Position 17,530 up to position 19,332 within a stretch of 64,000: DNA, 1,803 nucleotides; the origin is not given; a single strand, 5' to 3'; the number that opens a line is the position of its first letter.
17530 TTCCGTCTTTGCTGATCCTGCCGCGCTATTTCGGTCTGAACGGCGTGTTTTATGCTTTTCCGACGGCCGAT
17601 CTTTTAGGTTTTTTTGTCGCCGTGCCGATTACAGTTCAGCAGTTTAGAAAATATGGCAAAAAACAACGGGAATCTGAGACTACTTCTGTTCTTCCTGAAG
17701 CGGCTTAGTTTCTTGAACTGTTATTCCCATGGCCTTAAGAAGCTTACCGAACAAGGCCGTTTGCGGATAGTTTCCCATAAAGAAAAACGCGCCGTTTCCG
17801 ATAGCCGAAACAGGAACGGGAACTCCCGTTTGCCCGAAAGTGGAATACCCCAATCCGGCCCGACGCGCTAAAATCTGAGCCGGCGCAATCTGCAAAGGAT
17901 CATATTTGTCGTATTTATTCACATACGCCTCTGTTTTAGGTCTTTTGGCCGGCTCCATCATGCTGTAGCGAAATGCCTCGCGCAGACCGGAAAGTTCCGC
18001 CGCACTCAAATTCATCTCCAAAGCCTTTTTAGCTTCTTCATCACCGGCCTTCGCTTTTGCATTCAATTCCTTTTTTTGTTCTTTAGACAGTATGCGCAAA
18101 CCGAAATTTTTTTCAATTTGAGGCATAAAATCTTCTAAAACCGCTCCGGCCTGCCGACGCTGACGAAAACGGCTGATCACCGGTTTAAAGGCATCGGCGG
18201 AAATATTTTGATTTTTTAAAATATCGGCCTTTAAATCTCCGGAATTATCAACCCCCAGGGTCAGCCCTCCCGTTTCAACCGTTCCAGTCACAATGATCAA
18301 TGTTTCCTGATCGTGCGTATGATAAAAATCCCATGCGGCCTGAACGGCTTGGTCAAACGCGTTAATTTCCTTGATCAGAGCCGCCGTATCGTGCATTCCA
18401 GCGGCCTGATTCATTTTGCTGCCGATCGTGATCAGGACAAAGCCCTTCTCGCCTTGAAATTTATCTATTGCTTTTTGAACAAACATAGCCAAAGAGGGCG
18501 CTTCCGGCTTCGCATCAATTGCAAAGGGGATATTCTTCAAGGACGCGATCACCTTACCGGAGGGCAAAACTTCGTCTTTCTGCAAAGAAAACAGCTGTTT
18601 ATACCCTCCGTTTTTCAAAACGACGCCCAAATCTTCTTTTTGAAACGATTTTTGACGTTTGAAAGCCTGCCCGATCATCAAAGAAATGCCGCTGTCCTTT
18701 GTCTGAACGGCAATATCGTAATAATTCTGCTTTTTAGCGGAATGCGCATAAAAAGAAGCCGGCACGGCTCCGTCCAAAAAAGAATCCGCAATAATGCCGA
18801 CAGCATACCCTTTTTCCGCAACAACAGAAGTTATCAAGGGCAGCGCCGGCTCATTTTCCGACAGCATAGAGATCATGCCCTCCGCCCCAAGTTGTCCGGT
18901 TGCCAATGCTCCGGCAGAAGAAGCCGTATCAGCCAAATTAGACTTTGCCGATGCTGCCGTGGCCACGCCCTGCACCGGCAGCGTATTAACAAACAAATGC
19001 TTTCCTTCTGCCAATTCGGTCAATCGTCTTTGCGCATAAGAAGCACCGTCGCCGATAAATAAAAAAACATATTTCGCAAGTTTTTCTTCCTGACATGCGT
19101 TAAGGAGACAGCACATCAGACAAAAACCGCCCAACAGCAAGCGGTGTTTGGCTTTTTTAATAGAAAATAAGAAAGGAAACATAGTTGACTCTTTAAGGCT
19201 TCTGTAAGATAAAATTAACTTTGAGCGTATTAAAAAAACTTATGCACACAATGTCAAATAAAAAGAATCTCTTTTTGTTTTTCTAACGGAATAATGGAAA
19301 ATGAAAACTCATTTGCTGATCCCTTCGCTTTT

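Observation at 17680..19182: Alkaline-phosphatase-fold lipoprotein stripped of its metal ligands, divergent from TolC-MacAB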

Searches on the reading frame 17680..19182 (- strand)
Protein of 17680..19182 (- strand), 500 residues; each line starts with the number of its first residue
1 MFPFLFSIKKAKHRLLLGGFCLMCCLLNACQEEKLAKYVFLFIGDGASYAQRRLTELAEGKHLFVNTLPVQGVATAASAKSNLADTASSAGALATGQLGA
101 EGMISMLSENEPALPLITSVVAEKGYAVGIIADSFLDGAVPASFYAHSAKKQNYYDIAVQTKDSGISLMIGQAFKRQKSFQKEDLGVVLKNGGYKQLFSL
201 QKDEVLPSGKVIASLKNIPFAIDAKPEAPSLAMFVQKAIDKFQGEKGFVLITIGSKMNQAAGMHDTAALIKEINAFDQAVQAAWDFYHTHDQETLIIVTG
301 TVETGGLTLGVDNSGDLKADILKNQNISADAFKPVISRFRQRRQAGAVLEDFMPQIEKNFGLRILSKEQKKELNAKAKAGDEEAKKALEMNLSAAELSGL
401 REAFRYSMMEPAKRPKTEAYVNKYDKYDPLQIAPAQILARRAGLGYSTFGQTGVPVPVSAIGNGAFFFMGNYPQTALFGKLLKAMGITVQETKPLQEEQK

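Call 3: search_protein_families(library=pfam, proteins=[window:17680-19182:-], max_evalue=0.01)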
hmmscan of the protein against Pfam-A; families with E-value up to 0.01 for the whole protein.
window:17680-19182:- (500 aa): 1 family
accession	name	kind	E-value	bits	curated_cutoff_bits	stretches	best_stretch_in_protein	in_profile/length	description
PF00245.25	Alk_phosphatase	-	1.5e-29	103.6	24.4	2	217-484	225-420/423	Alkaline phosphatase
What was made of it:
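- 17680..19182 (-): CDS of the 500-aa degenerate alkaline-phosphatase homologue (P0001). PF00245 at 103.6 bits (call 3).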

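Call 4: search_protein_families(library=ncbifam, proteins=[window:17680-19182:-], max_evalue=0.01)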
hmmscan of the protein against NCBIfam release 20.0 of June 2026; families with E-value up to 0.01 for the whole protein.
window:17680-19182:- (500 aa): 1 family
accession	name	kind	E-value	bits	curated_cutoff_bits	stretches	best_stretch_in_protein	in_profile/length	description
NF007810.0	PRK10518.1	equivalog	3.4e-13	49.2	540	2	226-300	323-397/482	alkaline phosphatase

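Call 5: search_solved_structures(query=window:17680-19182:-, max_evalue=1, show_alignments=3)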
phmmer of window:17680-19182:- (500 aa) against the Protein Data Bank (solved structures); distinct sequences matched with E-value up to 1: 55.
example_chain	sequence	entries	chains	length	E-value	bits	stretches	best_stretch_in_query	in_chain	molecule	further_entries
3a52_A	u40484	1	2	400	9.6e-29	103.9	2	77-329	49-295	Cold-active alkaline phosphatase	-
2iuc_A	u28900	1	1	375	3.8e-21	78.8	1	28-312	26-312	ALKALINE PHOSPHATASE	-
2w5v_A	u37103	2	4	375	4.6e-21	78.6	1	28-312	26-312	ALKALINE PHOSPHATASE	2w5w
2w5x_A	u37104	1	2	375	6.5e-21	78.1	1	28-312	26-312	ALKALINE PHOSPHATASE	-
2iuc_B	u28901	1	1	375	2.9e-20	75.9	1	28-312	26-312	ALKALINE PHOSPHATASE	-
3wbh_A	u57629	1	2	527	4.4e-16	62.1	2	15-204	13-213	Alkaline phosphatase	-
2x98_A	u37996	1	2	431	5.5e-16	61.8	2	84-342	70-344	ALKALINE PHOSPHATASE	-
6qsq_A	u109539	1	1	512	8.3e-15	57.9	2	228-453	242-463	Alkaline phosphatase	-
7qow_A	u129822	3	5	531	3.4e-14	55.9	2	228-453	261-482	Alkaline phosphatase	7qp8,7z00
3e2d_A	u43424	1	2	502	3.7e-14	55.8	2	227-453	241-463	Alkaline phosphatase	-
6t26_A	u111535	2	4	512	4.3e-14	55.6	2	228-453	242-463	Alkaline phosphatase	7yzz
7kwd_A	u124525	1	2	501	2.4e-10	43.2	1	48-328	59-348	Alkaline phosphatase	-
1aja_A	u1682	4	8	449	4.7e-10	42.3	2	30-171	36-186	ALKALINE PHOSPHATASE | ALKALINE PHOSPHATASE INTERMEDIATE II OF HOLO ENZYME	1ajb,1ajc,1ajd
3bdf_A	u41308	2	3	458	6.6e-10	41.8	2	30-171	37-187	Alkaline phosphatase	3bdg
1kh7_A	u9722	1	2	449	7.2e-10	41.7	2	27-168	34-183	alkaline phosphatase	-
3bdg_B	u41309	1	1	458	1.1e-09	41.1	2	30-171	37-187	Alkaline phosphatase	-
2g9y_A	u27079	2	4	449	1.1e-09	41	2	30-171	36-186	Alkaline phosphatase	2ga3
3dyc_A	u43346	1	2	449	1.9e-09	40.2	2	30-171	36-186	Alkaline phosphatase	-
1alh_A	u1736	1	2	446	2.9e-09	39.6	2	30-171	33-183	ALKALINE PHOSPHATASE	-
1hjk_A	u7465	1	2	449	3.6e-09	39.4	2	30-171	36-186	ALKALINE PHOSPHATASE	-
1hqa_A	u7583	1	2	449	3.7e-09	39.3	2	30-171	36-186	ALKALINE PHOSPHATASE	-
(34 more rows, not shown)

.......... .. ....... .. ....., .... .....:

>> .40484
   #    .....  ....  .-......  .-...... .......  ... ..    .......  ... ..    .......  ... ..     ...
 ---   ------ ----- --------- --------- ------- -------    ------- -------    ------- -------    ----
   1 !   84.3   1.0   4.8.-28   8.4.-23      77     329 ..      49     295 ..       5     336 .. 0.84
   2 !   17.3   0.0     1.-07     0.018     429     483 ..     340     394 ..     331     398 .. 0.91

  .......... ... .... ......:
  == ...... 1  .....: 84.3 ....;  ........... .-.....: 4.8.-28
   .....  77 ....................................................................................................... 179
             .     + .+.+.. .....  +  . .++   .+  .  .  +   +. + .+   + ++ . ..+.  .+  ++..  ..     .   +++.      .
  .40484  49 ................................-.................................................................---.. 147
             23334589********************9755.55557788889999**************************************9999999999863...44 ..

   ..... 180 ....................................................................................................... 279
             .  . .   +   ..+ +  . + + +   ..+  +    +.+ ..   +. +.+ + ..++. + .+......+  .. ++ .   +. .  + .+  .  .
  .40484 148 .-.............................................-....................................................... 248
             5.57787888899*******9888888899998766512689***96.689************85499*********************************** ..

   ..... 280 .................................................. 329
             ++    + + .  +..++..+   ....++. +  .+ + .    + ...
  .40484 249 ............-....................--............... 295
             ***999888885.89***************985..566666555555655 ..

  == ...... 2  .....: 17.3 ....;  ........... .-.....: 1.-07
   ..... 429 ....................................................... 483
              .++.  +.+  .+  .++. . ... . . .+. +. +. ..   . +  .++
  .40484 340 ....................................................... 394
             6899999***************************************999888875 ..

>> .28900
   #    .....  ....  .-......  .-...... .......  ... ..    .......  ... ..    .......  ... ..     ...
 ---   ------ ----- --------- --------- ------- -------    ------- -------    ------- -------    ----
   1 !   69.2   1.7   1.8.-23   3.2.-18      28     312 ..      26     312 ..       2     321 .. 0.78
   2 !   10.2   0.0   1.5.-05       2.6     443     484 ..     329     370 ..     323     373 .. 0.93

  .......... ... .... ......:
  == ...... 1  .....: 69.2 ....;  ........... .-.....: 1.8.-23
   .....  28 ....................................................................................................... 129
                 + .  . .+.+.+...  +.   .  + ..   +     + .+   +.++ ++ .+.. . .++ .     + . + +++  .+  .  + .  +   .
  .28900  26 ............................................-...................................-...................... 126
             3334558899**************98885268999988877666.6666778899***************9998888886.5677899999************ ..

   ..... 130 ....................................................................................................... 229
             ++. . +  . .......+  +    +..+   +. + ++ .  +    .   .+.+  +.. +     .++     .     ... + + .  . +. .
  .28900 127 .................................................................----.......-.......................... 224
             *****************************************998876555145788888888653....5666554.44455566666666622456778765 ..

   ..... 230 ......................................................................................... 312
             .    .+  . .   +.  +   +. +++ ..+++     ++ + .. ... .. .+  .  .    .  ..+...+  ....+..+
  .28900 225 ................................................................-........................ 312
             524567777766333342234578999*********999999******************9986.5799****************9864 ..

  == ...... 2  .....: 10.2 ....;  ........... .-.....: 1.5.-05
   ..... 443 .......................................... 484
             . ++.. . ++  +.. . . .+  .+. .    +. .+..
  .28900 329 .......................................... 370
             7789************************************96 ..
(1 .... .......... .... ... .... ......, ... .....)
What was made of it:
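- Closest known: Structurally characterised bacterial APs: Shewanella cold-active AP. Same: Sequence E down to 1e-28 (call 5).
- Checked: The best PDB sequence hit is the Shewanella cold-active AP 3a52 at 9.6e-29 (call 5).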

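Call 6: find_homologous_proteins(query=window:17680-19182:-, max_evalue=0.001)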
Query window:17680-19182:- (500 aa): 615 proteins with E <= 0.001 among 8000 candidates; the best 120 are listed.
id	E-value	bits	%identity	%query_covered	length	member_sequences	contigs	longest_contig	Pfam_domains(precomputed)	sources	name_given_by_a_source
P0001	0.0e+0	1097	100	100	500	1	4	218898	PF00245.26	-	-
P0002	1.7e-235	800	72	100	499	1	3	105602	PF00245.26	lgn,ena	-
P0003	1.0e-230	785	73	98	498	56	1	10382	PF00245.26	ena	-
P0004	1.8e-230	784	73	98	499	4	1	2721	PF00245.26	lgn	-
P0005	2.4e-228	777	73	98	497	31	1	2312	PF00245.26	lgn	-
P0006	6.8e-228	775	72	98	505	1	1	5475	PF00245.26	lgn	-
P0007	1.6e-219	748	68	99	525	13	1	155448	PF00245.26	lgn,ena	-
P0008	2.8e-216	737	69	99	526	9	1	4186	PF00245.26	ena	-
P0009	5.7e-215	733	67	99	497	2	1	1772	PF00245.26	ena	-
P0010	1.3e-202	692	63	100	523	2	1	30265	PF00245.26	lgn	-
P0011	4.9e-200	683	64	100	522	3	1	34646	PF00245.26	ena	-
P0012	5.0e-198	677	63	100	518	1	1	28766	PF00245.26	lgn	-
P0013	1.9e-170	586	57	98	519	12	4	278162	PF00245.26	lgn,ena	-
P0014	2.8e-166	572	57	95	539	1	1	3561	PF00245.26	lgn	-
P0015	2.4e-158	546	55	95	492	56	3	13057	PF00245.26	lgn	-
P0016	3.2e-155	536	55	99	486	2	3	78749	PF00245.26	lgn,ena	-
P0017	1.8e-154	533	54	99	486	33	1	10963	PF00245.26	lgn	-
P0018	3.4e-153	529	52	99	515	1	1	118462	PF00245.26,PF01676.24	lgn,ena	-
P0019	9.5e-153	528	54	97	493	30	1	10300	PF00245.26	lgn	-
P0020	8.8e-132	458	48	96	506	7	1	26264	PF00245.26,PF01676.24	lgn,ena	-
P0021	2.4e-80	289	36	96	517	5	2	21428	PF00245.26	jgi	jgi:alkaline phosphatase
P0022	4.3e-72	262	37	91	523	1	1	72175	PF00245.26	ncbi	ncbi:MAG: alkaline phosphatase [Desulfitobacteriaceae bacterium]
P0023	6.9e-72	261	34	94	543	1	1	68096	PF00245.26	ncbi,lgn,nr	ncbi:MAG: alkaline phosphatase [Armatimonadetes bacterium]|nr:alkaline phosphatase [Armatimonadota b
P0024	4.1e-70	255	33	94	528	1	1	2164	PF00245.26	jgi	-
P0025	6.7e-70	254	35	91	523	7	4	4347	PF00245.26,PF01676.24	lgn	-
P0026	2.0e-69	253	36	91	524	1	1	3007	PF00245.26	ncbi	-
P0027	5.0e-69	252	36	90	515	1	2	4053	PF00245.26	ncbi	-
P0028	8.1e-69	251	34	90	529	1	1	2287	PF00245.26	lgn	-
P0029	4.7e-68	248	36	91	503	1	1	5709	PF00245.26,PF01676.24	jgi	jgi:alkaline phosphatase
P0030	5.4e-68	248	34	91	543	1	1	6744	PF00245.26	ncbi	-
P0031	1.6e-67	247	35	91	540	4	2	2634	PF00245.26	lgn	-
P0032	8.5e-67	244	35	92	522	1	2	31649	PF00245.26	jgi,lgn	-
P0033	2.6e-66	243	34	92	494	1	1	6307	PF00245.26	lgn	-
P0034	6.0e-66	241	35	90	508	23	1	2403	PF00245.26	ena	-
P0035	8.4e-66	241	33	91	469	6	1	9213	PF00245.26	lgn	-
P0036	1.1e-65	241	32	94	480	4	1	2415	PF00245.26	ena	-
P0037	5.7e-65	238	33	93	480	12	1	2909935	PF00245.26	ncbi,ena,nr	nr:alkaline phosphatase [uncultured Dethiosulfovibrio sp.]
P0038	9.0e-65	238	35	92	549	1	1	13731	PF00245.26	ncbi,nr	ncbi:MAG: alkaline phosphatase [Anaerolineae bacterium]|nr:alkaline phosphatase [Anaerolineae bacter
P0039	1.4e-64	237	35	91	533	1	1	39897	PF00245.26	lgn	-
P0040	4.8e-64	235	35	97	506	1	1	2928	PF00245.26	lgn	-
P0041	6.2e-64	235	36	92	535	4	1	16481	PF00245.26,PF01676.24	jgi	-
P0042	7.3e-64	235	36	90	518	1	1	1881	PF00245.26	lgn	-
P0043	8.6e-64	234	33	96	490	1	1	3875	PF00245.26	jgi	jgi:alkaline phosphatase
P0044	9.7e-64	234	34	90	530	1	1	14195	PF00245.26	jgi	jgi:Alkaline phosphatase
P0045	4.3e-63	232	35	90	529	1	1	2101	PF00245.26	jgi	jgi:alkaline phosphatase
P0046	5.5e-63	232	34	91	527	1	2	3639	PF00245.26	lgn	-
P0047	6.6e-63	231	34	95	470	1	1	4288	PF00245.26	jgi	jgi:alkaline phosphatase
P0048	1.4e-62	230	35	91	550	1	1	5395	PF00245.26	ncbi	-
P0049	1.5e-62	230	36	92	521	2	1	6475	PF00245.26,PF00884.29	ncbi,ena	-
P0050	1.7e-62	230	35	91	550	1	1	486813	PF00245.26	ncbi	-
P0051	2.4e-62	230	33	91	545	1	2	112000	PF00245.26,PF01676.24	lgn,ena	-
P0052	3.9e-62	229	33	97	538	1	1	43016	PF00245.26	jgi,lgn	jgi:alkaline phosphatase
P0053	4.3e-62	229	34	92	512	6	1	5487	PF00245.26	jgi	-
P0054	6.9e-62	228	33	90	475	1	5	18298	PF00245.26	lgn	-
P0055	8.1e-62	228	35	91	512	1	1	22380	PF00245.26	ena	-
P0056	1.0e-61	228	34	90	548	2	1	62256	PF00245.26,PF01676.24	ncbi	-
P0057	1.3e-61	227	34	93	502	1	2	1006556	PF00245.26,PF01676.24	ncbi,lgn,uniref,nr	ncbi:alkaline phosphatase [Maridesulfovibrio zosterae]|uniref:alkaline phosphatase n=1 Tax=Maridesul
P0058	1.4e-61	227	34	90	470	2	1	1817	PF00245.26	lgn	-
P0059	1.4e-61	227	34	90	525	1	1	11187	PF00245.26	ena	-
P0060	1.6e-61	227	34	91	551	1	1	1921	PF00245.26,PF01676.24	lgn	-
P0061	1.7e-61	227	32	95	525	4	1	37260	PF00245.26,PF01676.24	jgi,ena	-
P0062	4.3e-61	225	34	95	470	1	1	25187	PF00245.26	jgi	jgi:alkaline phosphatase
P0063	5.9e-61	225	35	91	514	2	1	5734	PF00245.26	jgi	jgi:alkaline phosphatase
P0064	7.9e-61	225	34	96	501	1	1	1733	PF00245.26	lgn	-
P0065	1.1e-60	224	33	95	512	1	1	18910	PF00245.26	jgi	jgi:alkaline phosphatase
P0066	1.3e-60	224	33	92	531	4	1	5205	PF00245.26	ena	-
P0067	2.2e-60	223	34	88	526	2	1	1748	PF00245.26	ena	-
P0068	2.3e-60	223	33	97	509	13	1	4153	PF00245.26,PF01676.24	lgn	-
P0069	2.7e-60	223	33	90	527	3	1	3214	PF00245.26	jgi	jgi:alkaline phosphatase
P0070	3.3e-60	223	35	91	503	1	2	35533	PF00245.26,PF01676.24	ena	-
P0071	5.0e-60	222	35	90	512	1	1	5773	PF00245.26,PF01676.24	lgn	-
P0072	6.6e-60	222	34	92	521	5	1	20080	PF00245.26,PF00884.29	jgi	jgi:alkaline phosphatase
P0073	7.4e-60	221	35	96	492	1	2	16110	PF00245.26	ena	-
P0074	1.2e-59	221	31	97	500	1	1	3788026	PF00245.26,PF01676.24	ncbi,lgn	ncbi:MAG: alkaline phosphatase [Desulfovibrio sp.]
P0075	1.4e-59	220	32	96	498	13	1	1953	PF00245.26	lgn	-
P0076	2.9e-59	219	33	93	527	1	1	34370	PF00245.26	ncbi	ncbi:MAG: alkaline phosphatase [Desulfomonilaceae bacterium]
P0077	3.0e-59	219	34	93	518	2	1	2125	PF00245.26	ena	-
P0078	3.9e-59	219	34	93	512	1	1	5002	PF00245.26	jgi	-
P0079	4.3e-59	219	33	90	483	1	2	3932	PF00245.26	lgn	-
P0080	4.8e-59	219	34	91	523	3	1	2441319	PF00245.26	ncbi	ncbi:MAG: alkaline phosphatase [Solidesulfovibrio sp.]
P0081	5.8e-59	218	34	91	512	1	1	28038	PF00245.26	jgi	-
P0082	6.0e-59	218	34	94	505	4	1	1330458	PF00245.26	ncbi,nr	ncbi:MAG: alkaline phosphatase [Desulfobacteraceae bacterium Eth-SRB1]|nr:MAG: alkaline phosphatase 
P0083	6.5e-59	218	34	97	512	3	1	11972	PF00245.26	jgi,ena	-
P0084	1.1e-58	218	34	95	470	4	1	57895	PF00245.26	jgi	-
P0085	1.4e-58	217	34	88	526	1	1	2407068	PF00245.26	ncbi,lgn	ncbi:alkaline phosphatase [Fundidesulfovibrio butyratiphilus]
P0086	1.4e-58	217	35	91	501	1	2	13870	PF00245.26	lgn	-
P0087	2.0e-58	217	34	92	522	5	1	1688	PF00245.26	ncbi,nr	ncbi:MAG TPA: alkaline phosphatase, partial [Syntrophorhabdaceae bacterium]|nr:alkaline phosphatase 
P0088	2.2e-58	217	33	91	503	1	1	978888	PF00245.26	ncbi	-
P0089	2.4e-58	216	34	93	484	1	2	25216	PF00245.26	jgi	-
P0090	2.6e-58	216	34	91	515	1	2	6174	PF00245.26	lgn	-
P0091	7.8e-58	215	33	90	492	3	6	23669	PF00245.26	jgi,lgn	jgi:alkaline phosphatase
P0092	9.6e-58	214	35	91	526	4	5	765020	PF00245.26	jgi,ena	-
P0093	9.7e-58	214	35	90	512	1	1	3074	PF00245.26,PF01676.24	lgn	-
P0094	1.4e-57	214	33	90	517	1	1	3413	PF00245.26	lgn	-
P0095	1.7e-57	214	33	91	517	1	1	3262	PF00245.26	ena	-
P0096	2.1e-57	213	34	90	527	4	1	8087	PF00245.26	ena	-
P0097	2.2e-57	213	32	94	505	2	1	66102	PF00245.26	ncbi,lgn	-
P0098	3.1e-57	213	33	95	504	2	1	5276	PF00245.26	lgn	-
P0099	5.3e-57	212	34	94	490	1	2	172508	PF00245.26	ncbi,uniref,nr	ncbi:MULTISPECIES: alkaline phosphatase [unclassified Pseudodesulfovibrio]|uniref:alkaline phosphata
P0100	5.8e-57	212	33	90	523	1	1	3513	PF00245.26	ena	-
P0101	7.1e-57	212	33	93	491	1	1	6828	PF00245.26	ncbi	ncbi:MAG: alkaline phosphatase [Desulfohalobiaceae bacterium]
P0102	7.6e-57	211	33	95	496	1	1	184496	PF00245.26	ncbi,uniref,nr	ncbi:alkaline phosphatase [Pseudodesulfovibrio sp. JC047]|uniref:alkaline phosphatase n=1 Tax=Pseudo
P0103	1.0e-56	211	34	91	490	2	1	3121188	PF00245.26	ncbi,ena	-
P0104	1.1e-56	211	34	90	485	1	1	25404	PF00245.26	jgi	jgi:alkaline phosphatase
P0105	1.2e-56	211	34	94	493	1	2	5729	PF00245.26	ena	-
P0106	1.6e-56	210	33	92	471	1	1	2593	PF00245.26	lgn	-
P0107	1.6e-56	210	34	93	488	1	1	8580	PF00245.26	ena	-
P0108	3.0e-56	209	32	95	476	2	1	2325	PF00245.26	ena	-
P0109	3.9e-56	209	33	93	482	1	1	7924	PF00245.26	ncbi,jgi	-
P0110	4.2e-56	209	33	89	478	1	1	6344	PF00245.26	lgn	-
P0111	5.0e-56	209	34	90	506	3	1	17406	PF00245.26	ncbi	ncbi:MAG: alkaline phosphatase [Desulfovibrionaceae bacterium]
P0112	6.7e-56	208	33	91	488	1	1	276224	PF00245.26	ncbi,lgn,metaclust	metaclust:status=active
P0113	8.3e-56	208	33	90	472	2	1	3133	PF00245.26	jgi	-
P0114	2.2e-55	207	32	92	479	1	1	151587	PF00245.26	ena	-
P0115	2.5e-55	206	34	91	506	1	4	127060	PF00245.26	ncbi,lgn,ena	-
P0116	3.4e-55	206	34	90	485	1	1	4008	PF00245.26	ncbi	-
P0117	3.5e-55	206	34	96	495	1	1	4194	PF00245.26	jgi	-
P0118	4.6e-55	206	33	91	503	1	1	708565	PF00245.26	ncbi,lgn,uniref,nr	ncbi:alkaline phosphatase [Maridesulfovibrio ferrireducens]|uniref:Alkaline phosphatase n=1 Tax=Mari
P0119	5.1e-55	205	32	90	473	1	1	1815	PF00245.26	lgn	-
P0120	1.1e-54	204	32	96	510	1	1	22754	PF00245.26,PF01676.24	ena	-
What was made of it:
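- On Pseudoenzyme (inactive homologue maintained by selection): 17 intact clusters (call 6).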
